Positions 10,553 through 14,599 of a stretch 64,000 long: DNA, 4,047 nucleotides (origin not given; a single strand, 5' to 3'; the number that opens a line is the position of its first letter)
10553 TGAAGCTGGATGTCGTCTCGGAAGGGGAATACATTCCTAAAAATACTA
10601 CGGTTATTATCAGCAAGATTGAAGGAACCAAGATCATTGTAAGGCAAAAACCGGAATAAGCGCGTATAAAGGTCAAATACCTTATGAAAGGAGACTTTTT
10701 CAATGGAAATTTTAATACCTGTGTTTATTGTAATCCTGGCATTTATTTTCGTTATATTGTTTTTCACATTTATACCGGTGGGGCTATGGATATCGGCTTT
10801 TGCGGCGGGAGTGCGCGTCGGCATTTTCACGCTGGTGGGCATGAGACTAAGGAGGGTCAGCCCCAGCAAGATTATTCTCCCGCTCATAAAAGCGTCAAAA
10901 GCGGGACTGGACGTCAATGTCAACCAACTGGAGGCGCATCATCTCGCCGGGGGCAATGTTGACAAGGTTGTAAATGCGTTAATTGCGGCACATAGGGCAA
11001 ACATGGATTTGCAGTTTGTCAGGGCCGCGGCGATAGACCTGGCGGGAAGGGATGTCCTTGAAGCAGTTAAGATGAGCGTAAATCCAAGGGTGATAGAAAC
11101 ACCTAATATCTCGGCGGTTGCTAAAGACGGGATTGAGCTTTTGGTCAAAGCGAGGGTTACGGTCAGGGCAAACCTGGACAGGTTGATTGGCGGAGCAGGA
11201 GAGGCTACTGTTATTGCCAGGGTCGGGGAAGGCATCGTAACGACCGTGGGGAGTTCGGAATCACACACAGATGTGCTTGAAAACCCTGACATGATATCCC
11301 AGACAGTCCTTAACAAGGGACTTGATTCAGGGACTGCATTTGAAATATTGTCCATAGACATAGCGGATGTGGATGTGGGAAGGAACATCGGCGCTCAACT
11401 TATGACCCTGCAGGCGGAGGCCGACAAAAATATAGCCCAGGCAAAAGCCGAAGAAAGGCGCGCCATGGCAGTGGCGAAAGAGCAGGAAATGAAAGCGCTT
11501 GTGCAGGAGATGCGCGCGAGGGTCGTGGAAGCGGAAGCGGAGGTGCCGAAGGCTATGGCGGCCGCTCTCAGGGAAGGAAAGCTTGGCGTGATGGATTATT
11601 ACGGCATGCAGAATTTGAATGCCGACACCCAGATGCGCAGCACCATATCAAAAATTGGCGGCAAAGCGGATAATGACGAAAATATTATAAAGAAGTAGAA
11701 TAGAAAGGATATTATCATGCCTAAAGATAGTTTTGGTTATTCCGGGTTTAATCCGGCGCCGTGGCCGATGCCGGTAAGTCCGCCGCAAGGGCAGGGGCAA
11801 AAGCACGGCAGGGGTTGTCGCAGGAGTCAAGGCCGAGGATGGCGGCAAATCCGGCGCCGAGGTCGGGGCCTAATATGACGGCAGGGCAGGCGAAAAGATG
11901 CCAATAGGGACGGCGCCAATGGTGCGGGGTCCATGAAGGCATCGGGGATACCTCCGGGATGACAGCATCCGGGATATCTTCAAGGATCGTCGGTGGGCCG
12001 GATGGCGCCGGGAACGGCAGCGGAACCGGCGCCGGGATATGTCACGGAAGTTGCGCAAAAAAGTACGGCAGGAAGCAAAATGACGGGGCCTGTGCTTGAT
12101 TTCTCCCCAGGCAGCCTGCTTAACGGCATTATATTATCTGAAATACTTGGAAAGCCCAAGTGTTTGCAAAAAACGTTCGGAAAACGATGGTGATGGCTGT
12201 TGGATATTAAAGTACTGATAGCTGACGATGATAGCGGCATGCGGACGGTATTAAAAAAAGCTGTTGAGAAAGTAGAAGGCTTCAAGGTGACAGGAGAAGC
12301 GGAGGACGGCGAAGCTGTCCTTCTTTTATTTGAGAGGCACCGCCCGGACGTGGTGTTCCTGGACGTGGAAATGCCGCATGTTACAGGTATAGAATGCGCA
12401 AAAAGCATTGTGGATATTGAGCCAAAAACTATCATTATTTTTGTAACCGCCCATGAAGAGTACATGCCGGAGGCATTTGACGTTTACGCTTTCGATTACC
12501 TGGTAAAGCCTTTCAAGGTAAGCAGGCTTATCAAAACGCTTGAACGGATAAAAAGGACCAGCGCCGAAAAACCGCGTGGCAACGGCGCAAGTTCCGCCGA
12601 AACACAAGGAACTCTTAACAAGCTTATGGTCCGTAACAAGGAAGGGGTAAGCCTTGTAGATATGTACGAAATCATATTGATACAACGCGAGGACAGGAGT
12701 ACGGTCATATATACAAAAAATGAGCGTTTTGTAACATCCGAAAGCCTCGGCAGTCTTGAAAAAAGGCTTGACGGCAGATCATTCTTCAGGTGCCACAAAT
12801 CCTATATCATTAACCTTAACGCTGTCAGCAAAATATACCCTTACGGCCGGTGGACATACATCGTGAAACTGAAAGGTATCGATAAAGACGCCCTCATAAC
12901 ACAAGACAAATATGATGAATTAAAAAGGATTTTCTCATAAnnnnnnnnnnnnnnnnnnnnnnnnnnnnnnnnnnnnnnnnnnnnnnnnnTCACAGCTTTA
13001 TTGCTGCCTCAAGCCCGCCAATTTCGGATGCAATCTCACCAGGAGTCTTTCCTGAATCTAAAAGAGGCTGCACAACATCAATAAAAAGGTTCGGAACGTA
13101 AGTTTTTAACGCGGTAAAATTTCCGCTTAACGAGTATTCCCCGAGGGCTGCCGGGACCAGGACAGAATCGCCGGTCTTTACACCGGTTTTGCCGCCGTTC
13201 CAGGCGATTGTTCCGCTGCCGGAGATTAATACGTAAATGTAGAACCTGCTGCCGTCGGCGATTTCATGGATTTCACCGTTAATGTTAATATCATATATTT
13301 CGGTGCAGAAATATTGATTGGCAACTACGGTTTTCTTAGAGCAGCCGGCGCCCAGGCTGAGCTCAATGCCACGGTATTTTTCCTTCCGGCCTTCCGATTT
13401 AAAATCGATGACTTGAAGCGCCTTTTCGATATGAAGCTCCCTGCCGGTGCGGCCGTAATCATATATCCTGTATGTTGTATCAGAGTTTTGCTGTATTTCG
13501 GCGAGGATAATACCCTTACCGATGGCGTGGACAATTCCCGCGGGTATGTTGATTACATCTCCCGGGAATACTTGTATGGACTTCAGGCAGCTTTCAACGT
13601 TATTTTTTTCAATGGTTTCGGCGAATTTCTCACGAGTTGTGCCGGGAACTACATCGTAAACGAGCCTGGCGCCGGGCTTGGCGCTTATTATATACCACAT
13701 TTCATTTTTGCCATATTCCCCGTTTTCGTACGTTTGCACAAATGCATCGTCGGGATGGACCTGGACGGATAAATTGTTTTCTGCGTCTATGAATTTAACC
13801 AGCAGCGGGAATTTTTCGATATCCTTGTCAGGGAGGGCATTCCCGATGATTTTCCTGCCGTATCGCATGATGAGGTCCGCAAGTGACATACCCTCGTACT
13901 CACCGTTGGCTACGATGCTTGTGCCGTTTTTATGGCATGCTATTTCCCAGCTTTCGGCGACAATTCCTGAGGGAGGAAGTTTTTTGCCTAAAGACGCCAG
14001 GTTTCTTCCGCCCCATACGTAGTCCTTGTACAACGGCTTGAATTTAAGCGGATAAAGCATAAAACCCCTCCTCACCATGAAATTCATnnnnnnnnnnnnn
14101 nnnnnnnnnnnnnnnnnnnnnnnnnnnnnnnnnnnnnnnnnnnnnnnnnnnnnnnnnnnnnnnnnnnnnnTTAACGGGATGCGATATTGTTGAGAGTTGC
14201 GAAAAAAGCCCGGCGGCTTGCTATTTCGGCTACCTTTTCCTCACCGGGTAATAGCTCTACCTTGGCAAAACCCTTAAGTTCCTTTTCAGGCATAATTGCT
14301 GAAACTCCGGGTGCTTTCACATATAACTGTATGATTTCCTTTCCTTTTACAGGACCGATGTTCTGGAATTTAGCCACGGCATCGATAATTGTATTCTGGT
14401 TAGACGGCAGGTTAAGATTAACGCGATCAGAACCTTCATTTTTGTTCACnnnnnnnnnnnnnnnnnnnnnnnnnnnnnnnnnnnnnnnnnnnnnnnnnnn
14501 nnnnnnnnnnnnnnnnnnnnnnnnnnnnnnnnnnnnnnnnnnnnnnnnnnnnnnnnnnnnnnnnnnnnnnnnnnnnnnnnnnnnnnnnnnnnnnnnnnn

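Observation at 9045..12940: Two-component system wrapped around nfeD-floA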

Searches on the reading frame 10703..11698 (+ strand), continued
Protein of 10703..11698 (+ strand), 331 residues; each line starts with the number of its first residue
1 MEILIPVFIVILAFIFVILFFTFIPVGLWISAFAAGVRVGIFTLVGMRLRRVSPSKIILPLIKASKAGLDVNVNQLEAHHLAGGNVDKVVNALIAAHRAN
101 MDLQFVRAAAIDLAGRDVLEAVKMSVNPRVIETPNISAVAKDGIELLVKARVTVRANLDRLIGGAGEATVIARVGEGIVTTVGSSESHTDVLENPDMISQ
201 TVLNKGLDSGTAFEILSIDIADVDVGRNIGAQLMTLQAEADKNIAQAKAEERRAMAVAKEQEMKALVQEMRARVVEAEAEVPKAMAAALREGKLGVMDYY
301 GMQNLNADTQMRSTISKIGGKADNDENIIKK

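Call 55: find_encoding_contigs(protein=P0220, flank=5000, max_places=2)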
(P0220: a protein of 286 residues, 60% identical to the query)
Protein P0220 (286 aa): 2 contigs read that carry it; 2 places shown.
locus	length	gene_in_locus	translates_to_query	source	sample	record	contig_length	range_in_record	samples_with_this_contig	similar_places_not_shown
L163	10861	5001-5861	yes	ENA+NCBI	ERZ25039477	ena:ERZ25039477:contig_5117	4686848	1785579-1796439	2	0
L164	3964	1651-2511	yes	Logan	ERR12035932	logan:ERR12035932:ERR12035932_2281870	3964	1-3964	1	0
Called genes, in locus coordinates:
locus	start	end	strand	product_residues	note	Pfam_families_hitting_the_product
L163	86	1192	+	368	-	PF03417:AAT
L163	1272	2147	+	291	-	PF00165:HTH_AraC, PF12833:HTH_18, PF06445:GyrI-like, PF14526:Cass2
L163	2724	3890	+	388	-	PF01053:Cys_Met_Meta_PP, PF06838:Met_gamma_lyase (weak), PF00155:Aminotran_1_2, PF00266:Aminotran_5 (weak), PF02347:GDC-P (weak)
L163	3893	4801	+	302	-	PF00291:PALP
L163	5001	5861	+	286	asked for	PF14689:SPOB_a, PF02518:HATPase_c, PF14501:HATPase_c_5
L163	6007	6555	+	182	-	PF24961:NfeD_membrane (weak), PF01957:NfeD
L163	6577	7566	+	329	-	PF12127:FloA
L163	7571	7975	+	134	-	-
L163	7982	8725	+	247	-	PF00072:Response_reg, PF04397:LytTR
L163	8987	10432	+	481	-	PF07690:MFS_1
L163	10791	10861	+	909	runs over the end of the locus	PF00158:Sigma54_activat, PF01078:Mg_chelatase (weak), PF00004:AAA, PF07724:AAA_2 (weak), PF07728:AAA_5, PF00874:PRD, PF03610:EIIA-man, PF00874:PRD, +1 more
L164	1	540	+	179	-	?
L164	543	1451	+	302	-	PF00291:PALP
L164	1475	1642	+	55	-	-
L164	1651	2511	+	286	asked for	PF14689:SPOB_a, PF02518:HATPase_c, PF14501:HATPase_c_5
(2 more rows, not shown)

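Call 61: search_solved_structures(query=L001:5348-6208:+, max_evalue=0.001)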
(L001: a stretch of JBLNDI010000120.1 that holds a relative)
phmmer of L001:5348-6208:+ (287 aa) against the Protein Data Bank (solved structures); distinct sequences matched with E-value up to 0.001: 27.
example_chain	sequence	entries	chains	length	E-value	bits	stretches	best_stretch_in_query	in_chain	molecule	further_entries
6e52_A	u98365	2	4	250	4.2e-11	46.3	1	87-259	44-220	Staphylococcus aureus AgrC histidine kinase module fused to Saccharomyces cerevisiae GCN4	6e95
9qjg_A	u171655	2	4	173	7.8e-11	45.4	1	184-281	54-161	histidine kinase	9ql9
8vc9_A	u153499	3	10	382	2.1e-10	43.9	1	184-281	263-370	Leptospira virulence regulator B (LvrB) | histidine kinase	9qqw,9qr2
3a0r_A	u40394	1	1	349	3e-10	43.4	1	128-270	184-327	Sensor protein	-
3a0t_A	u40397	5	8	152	6.4e-10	42.4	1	163-270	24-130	Sensor protein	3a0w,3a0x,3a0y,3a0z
4bxi_A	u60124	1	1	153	2.1e-07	34.1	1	148-259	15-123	ACCESSORY GENE REGULATOR PROTEIN C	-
6rh7_A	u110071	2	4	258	1.6e-06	31.2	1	147-274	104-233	Sensor histidine kinase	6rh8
6azr_A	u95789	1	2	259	1.6e-06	31.2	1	147-274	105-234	Sensor histidine kinase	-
3dge_A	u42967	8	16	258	1.7e-06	31.1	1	147-274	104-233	Sensor protein | Histidine kinase | Sensor histidine kinase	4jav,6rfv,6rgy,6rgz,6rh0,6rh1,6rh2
2c2a_A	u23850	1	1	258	1.7e-06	31.1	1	147-274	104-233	SENSOR HISTIDINE KINASE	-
4jas_A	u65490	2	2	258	1.7e-06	31.1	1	146-274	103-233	Histidine kinase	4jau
5uht_A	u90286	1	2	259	1.7e-06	31.1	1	146-274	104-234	Sensor histidine kinase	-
9jfj_A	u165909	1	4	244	7.9e-06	29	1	146-278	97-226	Sensor histidine kinase ZraS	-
8u4x_A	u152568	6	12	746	8.3e-06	28.9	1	160-273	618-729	histidine kinase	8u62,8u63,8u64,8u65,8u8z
8dx0_A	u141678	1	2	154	8.7e-06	28.8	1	160-286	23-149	Histidine kinase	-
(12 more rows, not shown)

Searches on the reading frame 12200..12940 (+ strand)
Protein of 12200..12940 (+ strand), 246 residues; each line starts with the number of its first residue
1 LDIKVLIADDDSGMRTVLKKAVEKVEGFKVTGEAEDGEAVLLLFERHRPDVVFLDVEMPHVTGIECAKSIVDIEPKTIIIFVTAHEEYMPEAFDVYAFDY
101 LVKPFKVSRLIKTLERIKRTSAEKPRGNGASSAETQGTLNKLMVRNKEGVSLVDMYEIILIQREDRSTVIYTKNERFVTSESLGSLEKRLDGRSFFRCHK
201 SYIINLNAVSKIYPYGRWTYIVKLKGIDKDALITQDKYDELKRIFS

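Call 4: search_protein_families(library=pfam, proteins=[window:12200-12940:+], max_evalue=0.01)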
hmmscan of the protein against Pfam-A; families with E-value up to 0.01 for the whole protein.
window:12200-12940:+ (246 aa): 2 families
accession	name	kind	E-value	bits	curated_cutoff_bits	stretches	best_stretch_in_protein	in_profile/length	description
PF00072.30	Response_reg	-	3.1e-27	95.4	30.2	1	5-114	1-110/111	Response regulator receiver domain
PF04397.21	LytTR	-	4.9e-23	81.6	22.6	1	151-245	4-97/98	LytTr DNA-binding domain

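Call 26: find_related_loci(query=window:12200-12937:+, collection=metagenome_contigs, flank=5000)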
Query window:12200-12937:+ (246 aa) in metagenome_contigs; peptide patterns used: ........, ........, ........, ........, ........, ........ (x = any residue, [..] = any of these).
600 stretches matched a pattern (row limit reached: there are more); 409 encode a relative of the query (tblastn E <= 1e-3); the best 80 are kept; 80 distinct loci.
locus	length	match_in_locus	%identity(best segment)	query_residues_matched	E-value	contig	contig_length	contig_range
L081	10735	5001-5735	68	1-245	2e-110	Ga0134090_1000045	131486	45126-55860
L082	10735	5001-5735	67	3-246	3e-109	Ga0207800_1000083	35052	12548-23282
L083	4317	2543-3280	63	1-246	2e-104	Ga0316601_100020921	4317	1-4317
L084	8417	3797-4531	64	1-245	4e-104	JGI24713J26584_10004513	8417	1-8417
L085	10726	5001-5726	64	5-246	6e-104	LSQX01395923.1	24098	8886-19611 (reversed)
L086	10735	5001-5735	64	1-245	2e-103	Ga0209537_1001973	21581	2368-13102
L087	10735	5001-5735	64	1-245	2e-103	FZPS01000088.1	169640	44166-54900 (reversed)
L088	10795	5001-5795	59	1-245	6e-102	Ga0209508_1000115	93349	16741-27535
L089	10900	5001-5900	52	1-246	5e-97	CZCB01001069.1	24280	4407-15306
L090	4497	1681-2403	60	5-245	1e-96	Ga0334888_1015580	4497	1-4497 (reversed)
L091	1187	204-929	58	4-245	3e-103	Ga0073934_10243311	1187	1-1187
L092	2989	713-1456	57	2-246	3e-96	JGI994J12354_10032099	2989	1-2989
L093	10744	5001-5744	57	2-246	9e-94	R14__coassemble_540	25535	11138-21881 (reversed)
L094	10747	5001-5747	55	2-245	4e-93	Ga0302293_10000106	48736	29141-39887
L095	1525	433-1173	55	3-245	1e-99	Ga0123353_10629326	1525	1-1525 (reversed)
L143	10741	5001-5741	53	3-246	6e-87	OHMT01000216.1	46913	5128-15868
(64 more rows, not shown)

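Call 42: find_encoding_contigs(protein=window:12200-12940:+, flank=5000, max_places=4)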
Protein window:12200-12940:+ (246 aa): no gene with exactly this product is on record in the collection.

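Call 62: search_solved_structures(query=window:12200-12937:+, max_evalue=0.00001)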
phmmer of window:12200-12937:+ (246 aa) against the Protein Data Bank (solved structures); distinct sequences matched with E-value up to 0.00001: 161 (the best 60 are shown).
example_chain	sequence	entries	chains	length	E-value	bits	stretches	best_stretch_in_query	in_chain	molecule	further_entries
2qv0_A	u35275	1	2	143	8e-19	71.1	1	3-130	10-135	Protein mrkE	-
1tmy_A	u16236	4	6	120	1.6e-18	70.1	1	3-118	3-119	CHEY PROTEIN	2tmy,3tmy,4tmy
4iga_A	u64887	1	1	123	1.7e-18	70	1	3-118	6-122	Chemotaxis protein CheY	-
1u0s_Y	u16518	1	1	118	3.7e-18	68.9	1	4-117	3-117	Chemotaxis protein cheY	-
1s8n_A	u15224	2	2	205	3.8e-18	68.9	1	4-170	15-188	putative antiterminator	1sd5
6m8o_A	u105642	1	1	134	1.6e-17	66.8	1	4-128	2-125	DNA-binding response regulator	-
6c40_B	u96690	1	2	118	1.8e-17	66.7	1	4-117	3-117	Chemotaxis protein CheY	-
4qyw_A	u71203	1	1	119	3.4e-17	65.8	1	4-118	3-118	Chemotaxis protein CheY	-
9rhz_C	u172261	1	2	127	3.6e-17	65.7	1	4-115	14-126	Chemotaxis protein CheY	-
6er7_A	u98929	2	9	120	3.9e-17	65.6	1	4-117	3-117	120aa long hypothetical chemotaxis protein (CheY)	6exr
6swf_A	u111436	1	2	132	1e-15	60.9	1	4-120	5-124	Two-component response regulator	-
6swb_A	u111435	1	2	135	1.4e-15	60.5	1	4-120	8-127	Two-component response regulator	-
9xzo_A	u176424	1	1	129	5.8e-15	58.5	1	4-115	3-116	De novo protein M1X0B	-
6ekg_Y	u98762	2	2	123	6.9e-15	58.2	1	3-115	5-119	Chemotaxis protein CheY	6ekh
7od9_B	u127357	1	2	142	7.2e-15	58.2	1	3-117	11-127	Response regulator receiver protein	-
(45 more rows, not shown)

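Call 65: find_homologous_proteins(query=L143:4989-5741:+, max_evalue=1e-40)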
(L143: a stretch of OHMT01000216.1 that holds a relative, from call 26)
Query L143:4989-5741:+ (251 aa): 3437 proteins with E <= 1e-40 among 8000 candidates; the best 120 are listed.
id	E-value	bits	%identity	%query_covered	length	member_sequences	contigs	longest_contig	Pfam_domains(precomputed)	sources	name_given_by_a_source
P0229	1.6e-162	556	99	100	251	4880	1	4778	PF04397.22,PF00072.31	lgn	-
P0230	3.4e-162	555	98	100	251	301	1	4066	PF04397.22,PF00072.31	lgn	-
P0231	1.8e-147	507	92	100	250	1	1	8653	PF04397.22,PF00072.31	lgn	-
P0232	1.2e-145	501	94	100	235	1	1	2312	PF04397.22,PF00072.31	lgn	-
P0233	6.5e-142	489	100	88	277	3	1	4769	PF04397.22,PF00072.31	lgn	-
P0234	7.6e-142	489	97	91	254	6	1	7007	PF04397.22,PF00072.31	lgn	-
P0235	4.2e-140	483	99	86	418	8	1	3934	PF00005.34,PF04397.22,PF00072.31,PF12848.14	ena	-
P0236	1.1e-139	482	90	100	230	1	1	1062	PF04397.22,PF00072.31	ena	-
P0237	5.0e-134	463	88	100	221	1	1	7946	PF04397.22,PF00072.31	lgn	-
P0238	8.7e-134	462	80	100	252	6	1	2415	PF04397.22,PF00072.31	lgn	-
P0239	1.2e-133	462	80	100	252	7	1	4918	PF04397.22,PF00072.31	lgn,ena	-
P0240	2.9e-133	461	80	100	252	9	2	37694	PF04397.22,PF00072.31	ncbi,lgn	-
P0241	2.1e-130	451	99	82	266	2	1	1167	PF04397.22,PF00072.31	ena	-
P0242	5.3e-130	450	80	100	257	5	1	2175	PF04397.22,PF00072.31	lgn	-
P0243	1.3e-126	439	79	100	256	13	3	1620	PF04397.22,PF00072.31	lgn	-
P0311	1.3e-115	403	73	98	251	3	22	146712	PF04397.22,PF00072.31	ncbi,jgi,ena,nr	ncbi:MAG: response regulator transcription factor [Clostridiales bacterium]|nr:response regulator tr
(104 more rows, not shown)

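Call 66: find_encoding_contigs(protein=P0311, flank=10000, max_places=2)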
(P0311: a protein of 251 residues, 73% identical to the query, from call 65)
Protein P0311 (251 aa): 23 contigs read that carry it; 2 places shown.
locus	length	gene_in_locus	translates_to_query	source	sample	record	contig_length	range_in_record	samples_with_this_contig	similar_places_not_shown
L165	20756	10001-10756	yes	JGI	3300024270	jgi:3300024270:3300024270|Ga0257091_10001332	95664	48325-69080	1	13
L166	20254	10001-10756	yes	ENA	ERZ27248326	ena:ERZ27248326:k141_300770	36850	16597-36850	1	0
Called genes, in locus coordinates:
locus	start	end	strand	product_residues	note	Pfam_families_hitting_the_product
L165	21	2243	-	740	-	PF00270:DEAD, PF04851:ResIII, PF00271:Helicase_C, PF22982:WHD_HRQ1, PF09369:MZB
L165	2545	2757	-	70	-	PF00830:Ribosomal_L28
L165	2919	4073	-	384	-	PF03816:LytR_cpsA_psr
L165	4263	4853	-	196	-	PF12917:YfbR-like, PF13023:HD_3, PF01966:HD (weak)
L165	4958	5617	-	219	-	PF09515:Thia_YuaJ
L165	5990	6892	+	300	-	PF23023:Anti-Pycsar_Apyc1, PF00753:Lactamase_B, PF12706:Lactamase_B_2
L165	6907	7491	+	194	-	PF03167:UDG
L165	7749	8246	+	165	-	PF24961:NfeD_membrane, PF01957:NfeD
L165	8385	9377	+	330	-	PF12127:FloA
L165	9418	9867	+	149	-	-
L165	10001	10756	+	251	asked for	PF00072:Response_reg, PF04397:LytTR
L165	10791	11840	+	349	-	PF06161:DUF975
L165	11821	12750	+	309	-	PF06161:DUF975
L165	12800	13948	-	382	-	PF00266:Aminotran_5, PF01212:Beta_elim_lyase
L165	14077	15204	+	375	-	PF01270:Glyco_hydro_8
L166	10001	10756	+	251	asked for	PF00072:Response_reg, PF04397:LytTR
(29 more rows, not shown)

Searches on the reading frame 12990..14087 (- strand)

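Call 4: search_protein_families(library=pfam, proteins=[window:12990-14087:-], max_evalue=0.01)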
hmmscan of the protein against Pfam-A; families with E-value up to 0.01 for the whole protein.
window:12990-14087:- (365 aa): 3 families
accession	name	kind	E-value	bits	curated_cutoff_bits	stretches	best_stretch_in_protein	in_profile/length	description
PF20511.4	PMI_typeI_cat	-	9.9e-14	52.1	22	1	15-115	3-105/143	Phosphomannose isomerase type I, catalytic domain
PF21621.3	MPI_cupin_dom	-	1.9e-10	41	27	1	251-330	2-78/79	Mannose-6-phosphate isomerase, cupin domain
PF07883.17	Cupin_2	-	0.00016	21.8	27.2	0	285-313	22-50/70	Cupin domain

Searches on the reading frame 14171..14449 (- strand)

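Call 69: search_protein_families(library=pfam, proteins=[window:14171-14449:-], max_evalue=0.01)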
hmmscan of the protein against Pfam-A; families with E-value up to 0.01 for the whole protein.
window:14171-14449:- (92 aa): 1 family
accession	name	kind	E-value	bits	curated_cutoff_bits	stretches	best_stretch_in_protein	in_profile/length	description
PF14310.12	Fn3-like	-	2.7e-11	43.9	25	1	38-84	1-47/71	Fibronectin type III-like domain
